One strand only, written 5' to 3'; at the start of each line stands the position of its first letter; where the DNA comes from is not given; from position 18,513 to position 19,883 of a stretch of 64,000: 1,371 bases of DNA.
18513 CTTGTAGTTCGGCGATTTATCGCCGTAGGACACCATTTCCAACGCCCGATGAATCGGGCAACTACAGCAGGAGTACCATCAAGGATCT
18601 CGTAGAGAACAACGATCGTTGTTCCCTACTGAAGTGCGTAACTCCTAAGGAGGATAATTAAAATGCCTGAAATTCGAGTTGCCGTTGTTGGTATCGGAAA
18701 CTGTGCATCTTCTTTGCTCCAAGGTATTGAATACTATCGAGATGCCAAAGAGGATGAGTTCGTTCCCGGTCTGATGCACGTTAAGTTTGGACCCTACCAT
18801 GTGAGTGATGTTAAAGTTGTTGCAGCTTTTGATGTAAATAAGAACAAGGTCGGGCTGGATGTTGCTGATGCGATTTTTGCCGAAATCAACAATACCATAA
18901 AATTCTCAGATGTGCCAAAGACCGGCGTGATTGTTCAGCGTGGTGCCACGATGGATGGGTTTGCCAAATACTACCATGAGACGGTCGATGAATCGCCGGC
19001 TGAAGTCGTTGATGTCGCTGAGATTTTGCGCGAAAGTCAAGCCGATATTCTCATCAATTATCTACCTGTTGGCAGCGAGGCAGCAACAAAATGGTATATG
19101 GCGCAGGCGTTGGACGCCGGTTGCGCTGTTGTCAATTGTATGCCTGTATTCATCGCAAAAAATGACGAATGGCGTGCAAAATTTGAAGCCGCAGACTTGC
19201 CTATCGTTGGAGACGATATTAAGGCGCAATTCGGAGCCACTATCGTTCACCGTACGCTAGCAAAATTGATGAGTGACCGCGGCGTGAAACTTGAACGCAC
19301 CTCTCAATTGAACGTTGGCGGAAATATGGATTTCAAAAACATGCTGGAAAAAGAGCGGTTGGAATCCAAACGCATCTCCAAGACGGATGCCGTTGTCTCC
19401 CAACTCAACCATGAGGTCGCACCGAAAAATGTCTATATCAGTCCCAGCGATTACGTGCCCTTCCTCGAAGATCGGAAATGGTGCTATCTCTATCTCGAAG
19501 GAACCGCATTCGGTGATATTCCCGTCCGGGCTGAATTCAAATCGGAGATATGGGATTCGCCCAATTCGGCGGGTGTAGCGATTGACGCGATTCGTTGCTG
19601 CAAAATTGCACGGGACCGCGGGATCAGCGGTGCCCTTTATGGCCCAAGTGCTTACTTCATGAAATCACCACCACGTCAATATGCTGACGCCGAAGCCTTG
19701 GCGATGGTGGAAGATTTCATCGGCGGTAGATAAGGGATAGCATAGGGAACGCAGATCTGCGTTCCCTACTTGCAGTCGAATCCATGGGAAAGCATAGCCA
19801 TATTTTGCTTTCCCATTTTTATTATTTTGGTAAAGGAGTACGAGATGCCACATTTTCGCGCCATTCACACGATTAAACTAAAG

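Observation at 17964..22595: A 4.6-kb IS-bounded composite unit with a 10-bp target-site duplication carries ino1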

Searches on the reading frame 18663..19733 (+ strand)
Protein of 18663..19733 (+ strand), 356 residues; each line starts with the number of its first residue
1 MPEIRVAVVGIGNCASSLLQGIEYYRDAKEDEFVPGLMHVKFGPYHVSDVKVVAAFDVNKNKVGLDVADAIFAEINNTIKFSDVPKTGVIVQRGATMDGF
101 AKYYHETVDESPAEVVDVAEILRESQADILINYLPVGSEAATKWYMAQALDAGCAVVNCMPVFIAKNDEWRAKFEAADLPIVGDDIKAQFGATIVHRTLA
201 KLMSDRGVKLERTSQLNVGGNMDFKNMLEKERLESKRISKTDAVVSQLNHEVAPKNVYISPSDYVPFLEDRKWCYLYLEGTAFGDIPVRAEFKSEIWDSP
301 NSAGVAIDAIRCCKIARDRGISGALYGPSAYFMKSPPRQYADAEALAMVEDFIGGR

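Call 7: find_encoding_contigs(protein=window:18663-19733:+, flank=10000, max_places=10)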
Protein window:18663-19733:+ (356 aa): 2 contigs read that carry it; 1 place shown.
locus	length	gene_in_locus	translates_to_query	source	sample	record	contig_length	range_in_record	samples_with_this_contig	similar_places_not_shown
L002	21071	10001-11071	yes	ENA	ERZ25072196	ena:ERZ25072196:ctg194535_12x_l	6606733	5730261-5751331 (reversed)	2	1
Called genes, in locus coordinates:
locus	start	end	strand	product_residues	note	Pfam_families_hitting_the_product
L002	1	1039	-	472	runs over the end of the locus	PF00224:PK, PF02887:PK_C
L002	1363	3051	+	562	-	PF00672:HAMP, PF00512:HisKA, PF02518:HATPase_c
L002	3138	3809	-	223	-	PF06026:Rib_5-P_isom_A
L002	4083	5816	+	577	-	PF00664:ABC_membrane, PF00005:ABC_tran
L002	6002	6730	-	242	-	PF05721:PhyH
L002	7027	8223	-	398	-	PF02012:BNR (faint), PF13088:BNR_2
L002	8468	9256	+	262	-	PF05721:PhyH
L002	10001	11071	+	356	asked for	PF01658:Inos-1-P_synth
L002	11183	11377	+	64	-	-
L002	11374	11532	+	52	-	-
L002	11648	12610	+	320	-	PF07364:DUF1485, PF07171:MlrC_C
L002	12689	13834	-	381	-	PF13808:DDE_Tnp_1_assoc, PF01609:DDE_Tnp_1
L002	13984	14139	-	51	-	-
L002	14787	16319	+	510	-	PF00479:G6PD_N, PF02781:G6PD_C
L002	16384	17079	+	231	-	PF00480:ROK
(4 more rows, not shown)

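Call 11: find_homologous_proteins(query=window:18663-19733:+, max_evalue=1e-30)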
Query window:18663-19733:+ (356 aa): 8000 proteins with E <= 1e-30 among 8000 candidates; the best 120 are listed.
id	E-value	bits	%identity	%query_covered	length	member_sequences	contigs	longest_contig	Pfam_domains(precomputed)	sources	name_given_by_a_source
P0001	1.8e-226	769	95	100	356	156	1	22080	PF01658.23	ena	-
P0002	2.5e-226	768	94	100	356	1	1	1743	PF01658.23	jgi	jgi:myo-inositol-1-phosphate synthase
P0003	2.7e-226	768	94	100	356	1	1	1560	PF01658.23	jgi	jgi:myo-inositol-1-phosphate synthase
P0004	3.6e-226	768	94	100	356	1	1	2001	PF01658.23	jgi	jgi:myo-inositol-1-phosphate synthase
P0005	5.9e-225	764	94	100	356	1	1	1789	PF01658.23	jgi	jgi:myo-inositol-1-phosphate synthase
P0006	2.3e-224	762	-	-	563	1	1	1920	PF01658.23,PF07994.19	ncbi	-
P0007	6.5e-224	760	93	100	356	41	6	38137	PF01658.23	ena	-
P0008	3.6e-222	755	93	100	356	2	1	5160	PF01658.23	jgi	jgi:myo-inositol-1-phosphate synthase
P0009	7.0e-217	737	-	-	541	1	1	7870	PF01658.23,PF07994.19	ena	-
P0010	1.4e-210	717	88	100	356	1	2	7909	PF01658.23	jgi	jgi:myo-inositol-1-phosphate synthase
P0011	7.9e-208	708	86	100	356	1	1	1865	PF01658.23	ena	-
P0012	1.3e-205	700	85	100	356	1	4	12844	PF01658.23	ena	-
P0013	1.3e-205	700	85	100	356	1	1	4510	PF01658.23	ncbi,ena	-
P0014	3.0e-205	699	85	100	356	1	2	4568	PF01658.23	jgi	-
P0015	9.2e-205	697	85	100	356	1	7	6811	PF01658.23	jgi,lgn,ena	jgi:myo-inositol-1-phosphate synthase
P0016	3.5e-204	696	85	100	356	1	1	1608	PF01658.23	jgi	jgi:myo-inositol-1-phosphate synthase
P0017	7.5e-204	694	84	100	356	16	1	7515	PF01658.23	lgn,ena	-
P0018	8.4e-204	694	85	100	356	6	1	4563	PF01658.23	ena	-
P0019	8.8e-204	694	84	100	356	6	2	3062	PF01658.23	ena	-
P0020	2.3e-203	693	84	100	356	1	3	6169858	PF01658.23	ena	-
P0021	2.4e-203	693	84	100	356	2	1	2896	PF01658.23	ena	-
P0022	2.9e-203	692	84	100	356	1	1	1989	PF01658.23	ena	-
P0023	3.2e-203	692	84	100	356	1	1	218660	PF01658.23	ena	-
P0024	1.3e-202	690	85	100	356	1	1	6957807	PF01658.23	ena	-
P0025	1.6e-202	690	84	100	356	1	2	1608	PF01658.23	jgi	jgi:myo-inositol-1-phosphate synthase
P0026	1.9e-202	690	85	100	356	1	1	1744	PF01658.23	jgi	jgi:myo-inositol-1-phosphate synthase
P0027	2.2e-202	690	85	100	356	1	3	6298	PF01658.23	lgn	-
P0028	2.5e-202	689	85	100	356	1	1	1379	PF01658.23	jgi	jgi:myo-inositol-1-phosphate synthase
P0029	3.2e-202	689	85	100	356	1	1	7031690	PF01658.23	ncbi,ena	-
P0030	3.4e-202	689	85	100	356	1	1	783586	PF01658.23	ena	-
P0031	4.9e-202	688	85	100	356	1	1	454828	PF01658.23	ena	-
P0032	6.1e-202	688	85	100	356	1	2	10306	PF01658.23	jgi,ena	jgi:myo-inositol-1-phosphate synthase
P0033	7.8e-202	688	84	100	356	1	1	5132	PF01658.23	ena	-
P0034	9.3e-202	688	85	100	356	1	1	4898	PF01658.23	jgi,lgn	jgi:myo-inositol-1-phosphate synthase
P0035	1.9e-201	687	84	100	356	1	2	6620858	PF01658.23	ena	-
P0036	2.4e-201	686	83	100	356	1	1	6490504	PF01658.23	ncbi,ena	-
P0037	3.4e-201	686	84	100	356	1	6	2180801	PF01658.23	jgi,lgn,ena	jgi:myo-inositol-1-phosphate synthase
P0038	5.2e-201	685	83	100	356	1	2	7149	PF01658.23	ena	-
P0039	5.7e-201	685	83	100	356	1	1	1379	PF01658.23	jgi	jgi:myo-inositol-1-phosphate synthase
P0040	9.7e-201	684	83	100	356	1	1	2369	PF01658.23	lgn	-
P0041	2.6e-200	683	83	100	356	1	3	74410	PF01658.23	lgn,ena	-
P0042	3.0e-200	683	82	100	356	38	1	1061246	PF01658.23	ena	-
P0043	3.6e-200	682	83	100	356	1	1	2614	PF01658.23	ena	-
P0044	4.0e-200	682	83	100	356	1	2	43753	PF01658.23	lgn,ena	-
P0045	5.5e-200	682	82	100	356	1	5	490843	PF01658.23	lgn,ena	-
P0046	6.3e-200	682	84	100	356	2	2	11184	PF01658.23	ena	-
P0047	6.9e-200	681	83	100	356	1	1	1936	PF01658.23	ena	-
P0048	7.0e-200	681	83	100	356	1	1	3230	PF01658.23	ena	-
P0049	8.5e-200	681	82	100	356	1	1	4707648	PF01658.23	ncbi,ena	-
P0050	1.0e-199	681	82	100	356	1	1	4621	PF01658.23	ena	-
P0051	1.2e-199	681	82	100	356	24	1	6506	PF01658.23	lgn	-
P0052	1.4e-199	680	82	100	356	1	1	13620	PF01658.23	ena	-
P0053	1.4e-199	680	82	100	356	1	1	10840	PF01658.23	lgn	-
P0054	1.4e-199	680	82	100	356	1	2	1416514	PF01658.23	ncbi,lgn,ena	-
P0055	5.1e-199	679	82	100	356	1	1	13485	PF01658.23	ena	-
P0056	7.2e-199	678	83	100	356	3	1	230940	PF01658.23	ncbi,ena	-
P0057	1.0e-198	678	82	100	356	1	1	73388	PF01658.23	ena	-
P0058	2.9e-198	676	83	100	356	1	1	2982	PF01658.23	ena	-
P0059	1.0e-197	674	82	100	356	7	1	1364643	PF01658.23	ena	-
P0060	1.8e-197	673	81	100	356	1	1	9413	PF01658.23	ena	-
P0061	3.8e-197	672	81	100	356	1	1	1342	PF01658.23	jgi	jgi:myo-inositol-1-phosphate synthase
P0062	8.7e-197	671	81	100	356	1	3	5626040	PF01658.23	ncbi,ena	-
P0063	1.6e-196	670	81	100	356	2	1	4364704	PF01658.23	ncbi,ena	-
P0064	3.5e-195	666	81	100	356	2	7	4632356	PF01658.23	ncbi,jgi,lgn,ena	jgi:myo-inositol-1-phosphate synthase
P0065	1.4e-175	601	82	90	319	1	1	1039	PF01658.23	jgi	jgi:myo-inositol-1-phosphate synthase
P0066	1.2e-172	592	71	100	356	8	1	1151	PF01658.23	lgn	-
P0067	6.3e-171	586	70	99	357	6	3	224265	PF01658.23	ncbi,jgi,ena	-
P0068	8.1e-171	586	71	100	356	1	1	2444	PF01658.23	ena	-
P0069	1.1e-170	585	71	100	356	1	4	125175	PF01658.23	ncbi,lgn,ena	-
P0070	2.6e-170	584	69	100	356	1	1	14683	PF01658.23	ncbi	-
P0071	1.5e-169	582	70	100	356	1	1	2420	PF01658.23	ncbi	-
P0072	2.4e-169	581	71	100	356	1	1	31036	PF01658.23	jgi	-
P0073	1.8e-168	578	70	100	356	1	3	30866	PF01658.23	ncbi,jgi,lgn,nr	ncbi:inositol-3-phosphate synthase [Candidatus Poribacteria bacterium]|nr:inositol-3-phosphate synth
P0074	2.0e-168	578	70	100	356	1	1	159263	PF01658.23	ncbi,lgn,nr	ncbi:MAG: myo-inositol-1-phosphate synthase [Candidatus Poribacteria bacterium]|nr:MAG: myo-inositol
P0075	3.4e-168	577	71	100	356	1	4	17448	PF01658.23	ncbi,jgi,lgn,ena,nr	ncbi:inositol-3-phosphate synthase [Candidatus Poribacteria bacterium]|nr:MAG: inositol-3-phosphate 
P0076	6.4e-168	576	71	100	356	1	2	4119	PF01658.23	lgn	-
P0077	1.6e-167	575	69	100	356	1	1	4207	PF01658.23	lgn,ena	-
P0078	1.6e-166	572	69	100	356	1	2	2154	PF01658.23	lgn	-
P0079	2.8e-166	571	69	100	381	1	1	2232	PF01658.23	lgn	-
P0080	2.8e-166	571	69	100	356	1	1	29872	PF01658.23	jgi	jgi:myo-inositol-1-phosphate synthase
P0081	3.1e-166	571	69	100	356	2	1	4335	PF01658.23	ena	-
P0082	6.5e-166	570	69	100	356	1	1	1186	PF01658.23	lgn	-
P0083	1.5e-165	568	69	100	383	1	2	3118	PF01658.23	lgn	-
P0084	1.9e-165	568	68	99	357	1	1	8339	PF01658.23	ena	-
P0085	6.9e-165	566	67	100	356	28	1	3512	PF01658.23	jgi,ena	-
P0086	1.1e-164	566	70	100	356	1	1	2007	PF01658.23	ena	-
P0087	1.2e-164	566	70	100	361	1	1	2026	PF01658.23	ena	-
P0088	1.4e-164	565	70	100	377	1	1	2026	PF01658.23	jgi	-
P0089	2.1e-164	565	70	100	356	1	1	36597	PF01658.23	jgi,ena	-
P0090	2.1e-164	565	70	100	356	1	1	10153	PF01658.23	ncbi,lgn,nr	ncbi:TPA: inositol-3-phosphate synthase [Candidatus Poribacteria bacterium]|nr:inositol-3-phosphate 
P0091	2.2e-164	565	70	100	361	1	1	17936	PF01658.23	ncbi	-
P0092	2.2e-164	565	70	100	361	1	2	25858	PF01658.23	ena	-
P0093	2.3e-164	565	67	100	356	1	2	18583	PF01658.23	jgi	-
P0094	3.4e-164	564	67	100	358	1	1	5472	PF01658.23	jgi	jgi:myo-inositol-1-phosphate synthase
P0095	8.9e-164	563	68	99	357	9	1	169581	PF01658.23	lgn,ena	-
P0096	1.5e-163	562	68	100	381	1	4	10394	PF01658.23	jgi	jgi:myo-inositol-1-phosphate synthase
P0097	2.9e-163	561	67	100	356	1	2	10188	PF01658.23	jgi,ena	-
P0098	3.5e-163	561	67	100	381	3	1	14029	PF01658.23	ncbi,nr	ncbi:MAG: inositol-3-phosphate synthase [Actinobacteria bacterium]|nr:inositol-3-phosphate synthase 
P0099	4.1e-163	560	65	100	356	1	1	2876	PF01658.23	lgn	-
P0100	4.5e-163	560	67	100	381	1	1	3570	PF01658.23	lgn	-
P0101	6.1e-163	560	68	100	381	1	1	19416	PF01658.23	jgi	-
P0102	6.1e-163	560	68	100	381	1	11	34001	PF01658.23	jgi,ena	-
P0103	7.4e-163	560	68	100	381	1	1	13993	PF01658.23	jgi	jgi:myo-inositol-1-phosphate synthase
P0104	7.5e-163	560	68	100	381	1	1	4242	PF01658.23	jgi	jgi:myo-inositol-1-phosphate synthase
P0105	7.6e-163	560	67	100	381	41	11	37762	PF01658.23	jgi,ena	jgi:myo-inositol-1-phosphate synthase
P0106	9.9e-163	559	67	100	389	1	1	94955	PF01658.23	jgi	jgi:myo-inositol-1-phosphate synthase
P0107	1.5e-162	559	68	100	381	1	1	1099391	PF01658.23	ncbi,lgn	-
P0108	1.6e-162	559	69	100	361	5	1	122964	PF01658.23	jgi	jgi:myo-inositol-1-phosphate synthase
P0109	2.0e-162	558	67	100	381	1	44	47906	PF01658.23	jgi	jgi:myo-inositol-1-phosphate synthase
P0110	2.0e-162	558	68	100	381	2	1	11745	PF01658.23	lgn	-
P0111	2.2e-162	558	68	100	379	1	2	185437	PF01658.23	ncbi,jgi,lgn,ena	-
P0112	3.3e-162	558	67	100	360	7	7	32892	PF01658.23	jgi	-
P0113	6.6e-162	557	69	99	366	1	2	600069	PF01658.23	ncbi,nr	ncbi:MAG TPA: inositol-3-phosphate synthase [bacterium]|nr:inositol-3-phosphate synthase [bacterium]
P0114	7.9e-162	556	68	100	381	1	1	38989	PF01658.23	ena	-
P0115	9.2e-162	556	67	100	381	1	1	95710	PF01658.23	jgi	-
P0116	9.7e-162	556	67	100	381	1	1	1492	PF01658.23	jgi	jgi:myo-inositol-1-phosphate synthase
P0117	1.6e-161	555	68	100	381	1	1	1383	PF01658.23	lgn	-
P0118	2.6e-161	555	68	100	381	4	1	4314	PF01658.23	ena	-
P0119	3.6e-161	554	65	100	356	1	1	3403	PF01658.23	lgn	-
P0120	4.9e-161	554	66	100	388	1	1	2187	PF01658.23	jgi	jgi:myo-inositol-1-phosphate synthase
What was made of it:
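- On myo-inositol-1-phosphate synthase (ino1): 8000 homologues at E<=1e-30, the closest at 95% over 100% of the length (call 11).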

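Call 12: find_encoding_contigs(protein=P0001, flank=10000, max_places=6)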
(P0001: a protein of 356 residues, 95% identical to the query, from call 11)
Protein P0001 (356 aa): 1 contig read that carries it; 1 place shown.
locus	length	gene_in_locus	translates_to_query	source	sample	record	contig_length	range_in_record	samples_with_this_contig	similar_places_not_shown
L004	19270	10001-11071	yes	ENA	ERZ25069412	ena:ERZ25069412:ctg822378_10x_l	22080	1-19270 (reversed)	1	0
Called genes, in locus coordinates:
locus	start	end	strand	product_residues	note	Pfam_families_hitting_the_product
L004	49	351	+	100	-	PF00076:RRM_1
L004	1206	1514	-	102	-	PF01408:GFO_IDH_MocA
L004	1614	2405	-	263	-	PF01479:S4, PF01728:FtsJ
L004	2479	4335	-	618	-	PF13292:DXP_synthase_N, PF02775:TPP_enzyme_C (weak), PF02779:Transket_pyr, PF02780:Transketolase_C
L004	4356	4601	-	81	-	PF02609:Exonuc_VII_S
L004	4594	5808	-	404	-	PF13742:tRNA_anti_2, PF01336:tRNA_anti-codon, PF02601:Exonuc_VII_L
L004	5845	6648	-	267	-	PF00149:Metallophos, PF13277:YmdB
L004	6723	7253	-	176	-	PF00156:Pribosyltran (faint)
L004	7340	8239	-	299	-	PF01261:AP_endonuc_2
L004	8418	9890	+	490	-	PF07364:DUF1485, PF07171:MlrC_C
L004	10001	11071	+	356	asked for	PF01658:Inos-1-P_synth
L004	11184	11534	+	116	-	-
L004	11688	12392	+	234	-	PF01370:Epimerase, PF01073:3Beta_HSD (weak)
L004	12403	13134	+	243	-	PF01073:3Beta_HSD (weak), PF01370:Epimerase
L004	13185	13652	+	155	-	PF03009:GDPD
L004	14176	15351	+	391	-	PF00155:Aminotran_1_2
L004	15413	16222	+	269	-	PF18765:Polbeta, PF01934:HepT-like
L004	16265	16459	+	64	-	-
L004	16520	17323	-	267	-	PF01790:LGT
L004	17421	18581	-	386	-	PF02417:Chromate_transp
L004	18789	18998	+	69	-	-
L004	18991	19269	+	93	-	?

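Call 13: find_encoding_contigs(protein=P0007, flank=10000, max_places=6)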
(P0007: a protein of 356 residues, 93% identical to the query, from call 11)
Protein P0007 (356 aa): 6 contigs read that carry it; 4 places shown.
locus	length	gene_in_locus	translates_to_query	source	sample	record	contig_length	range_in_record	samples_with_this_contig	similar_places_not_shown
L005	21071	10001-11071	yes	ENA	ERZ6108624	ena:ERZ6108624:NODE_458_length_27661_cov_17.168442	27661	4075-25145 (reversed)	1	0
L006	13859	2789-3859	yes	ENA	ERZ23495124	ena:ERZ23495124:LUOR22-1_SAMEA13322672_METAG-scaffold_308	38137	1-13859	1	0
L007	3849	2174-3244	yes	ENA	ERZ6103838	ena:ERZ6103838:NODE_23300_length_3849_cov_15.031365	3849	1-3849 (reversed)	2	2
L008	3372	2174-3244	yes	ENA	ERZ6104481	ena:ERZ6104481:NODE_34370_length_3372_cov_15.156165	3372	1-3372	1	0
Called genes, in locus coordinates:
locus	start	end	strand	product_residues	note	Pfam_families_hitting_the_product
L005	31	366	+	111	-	-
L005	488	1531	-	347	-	PF01408:GFO_IDH_MocA, PF22725:GFO_IDH_MocA_C3, PF02894:GFO_IDH_MocA_C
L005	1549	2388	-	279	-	PF01479:S4 (weak), PF01728:FtsJ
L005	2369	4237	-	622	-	PF13292:DXP_synthase_N, PF02775:TPP_enzyme_C (weak), PF02779:Transket_pyr, PF02780:Transketolase_C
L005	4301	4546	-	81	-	PF02609:Exonuc_VII_S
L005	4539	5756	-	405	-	PF13742:tRNA_anti_2, PF01336:tRNA_anti-codon, PF02601:Exonuc_VII_L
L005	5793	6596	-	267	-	PF00149:Metallophos, PF13277:YmdB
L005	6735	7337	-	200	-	-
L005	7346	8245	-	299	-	PF01261:AP_endonuc_2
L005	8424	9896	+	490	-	PF07364:DUF1485, PF07171:MlrC_C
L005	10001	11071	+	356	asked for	PF01658:Inos-1-P_synth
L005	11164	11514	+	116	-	-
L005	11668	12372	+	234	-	PF01370:Epimerase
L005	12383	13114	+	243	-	PF01073:3Beta_HSD (faint), PF01370:Epimerase (weak)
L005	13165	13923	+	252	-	PF03009:GDPD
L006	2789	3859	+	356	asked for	PF01658:Inos-1-P_synth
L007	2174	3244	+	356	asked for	PF01658:Inos-1-P_synth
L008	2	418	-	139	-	?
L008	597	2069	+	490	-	PF07364:DUF1485, PF07171:MlrC_C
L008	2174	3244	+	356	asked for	PF01658:Inos-1-P_synth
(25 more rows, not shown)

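Call 17: find_homologous_proteins(query=L004:8418-9890:+, max_evalue=1e-40)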
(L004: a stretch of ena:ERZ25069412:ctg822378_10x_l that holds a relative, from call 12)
Query L004:8418-9890:+ (490 aa): 5811 proteins with E <= 1e-40 among 8000 candidates; the best 120 are listed.
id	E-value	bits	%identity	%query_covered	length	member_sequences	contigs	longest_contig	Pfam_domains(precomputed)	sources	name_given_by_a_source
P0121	0.0e+0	1057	95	100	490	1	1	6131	PF07364.18,PF07171.18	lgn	-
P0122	0.0e+0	1052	95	100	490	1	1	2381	PF07364.18,PF07171.18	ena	-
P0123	0.0e+0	1052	95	100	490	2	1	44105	PF07364.18,PF07171.18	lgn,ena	-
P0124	0.0e+0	1034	93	100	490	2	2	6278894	PF07364.18,PF07171.18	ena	-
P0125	0.0e+0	1030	91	100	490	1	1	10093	PF07364.18,PF07171.18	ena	-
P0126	0.0e+0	1030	93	100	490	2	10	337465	PF07364.18,PF07171.18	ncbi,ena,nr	ncbi:M81 family metallopeptidase [Candidatus Poribacteria bacterium]|nr:M81 family metallopeptidase 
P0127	0.0e+0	1028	91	100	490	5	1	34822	PF07364.18,PF07171.18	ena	-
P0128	0.0e+0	1028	92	100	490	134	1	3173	PF07364.18,PF07171.18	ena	-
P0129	0.0e+0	1023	92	100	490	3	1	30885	PF07364.18,PF07171.18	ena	-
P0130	0.0e+0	1019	91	100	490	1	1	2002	PF07364.18,PF07171.18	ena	-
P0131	0.0e+0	1014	91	100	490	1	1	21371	PF07364.18,PF07171.18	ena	-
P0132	0.0e+0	1011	91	100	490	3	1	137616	PF07364.18,PF07171.18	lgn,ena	-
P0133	2.6e-298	1008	91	100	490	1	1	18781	PF07364.18,PF07171.18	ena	-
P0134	6.4e-298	1006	90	100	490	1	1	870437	PF07364.18,PF07171.18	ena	-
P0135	1.9e-297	1005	91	100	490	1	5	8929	PF07364.18,PF07171.18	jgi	jgi:microcystin degradation protein MlrC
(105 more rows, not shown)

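Call 24: find_homologous_proteins(query=L004:11688-12392:+, max_evalue=1e-30)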
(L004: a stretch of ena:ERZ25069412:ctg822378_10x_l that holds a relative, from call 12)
Query L004:11688-12392:+ (234 aa): 497 proteins with E <= 1e-30 among 1623 candidates; the best 120 are listed.
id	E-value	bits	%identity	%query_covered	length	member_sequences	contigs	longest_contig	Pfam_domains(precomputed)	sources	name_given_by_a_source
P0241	3.3e-142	490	94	100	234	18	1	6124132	PF01370.28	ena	-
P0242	1.2e-141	488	92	100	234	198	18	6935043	PF01370.28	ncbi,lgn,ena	-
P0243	8.7e-137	472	89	100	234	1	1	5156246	PF01370.28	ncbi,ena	-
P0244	2.8e-135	467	89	100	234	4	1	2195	PF01370.28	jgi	-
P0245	4.1e-135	466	88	100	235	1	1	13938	PF01370.28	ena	-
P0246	5.6e-134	463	88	100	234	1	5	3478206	PF01370.28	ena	-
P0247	2.9e-131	454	85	100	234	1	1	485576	PF01370.28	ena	-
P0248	8.8e-131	452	86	100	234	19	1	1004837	PF01370.28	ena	-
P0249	9.4e-118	410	77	100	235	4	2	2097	PF01370.28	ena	-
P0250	1.2e-109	383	74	100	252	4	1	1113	PF01370.28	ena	-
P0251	4.1e-109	381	73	100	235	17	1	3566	PF01370.28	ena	-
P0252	7.2e-109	381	72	100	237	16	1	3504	PF13460.13,PF01370.28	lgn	-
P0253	1.4e-107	376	73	100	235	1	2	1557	PF01370.28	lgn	-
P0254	2.4e-105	369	73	100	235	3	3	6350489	PF01370.28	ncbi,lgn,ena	-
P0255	4.7e-105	368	73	100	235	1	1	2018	PF01370.28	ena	-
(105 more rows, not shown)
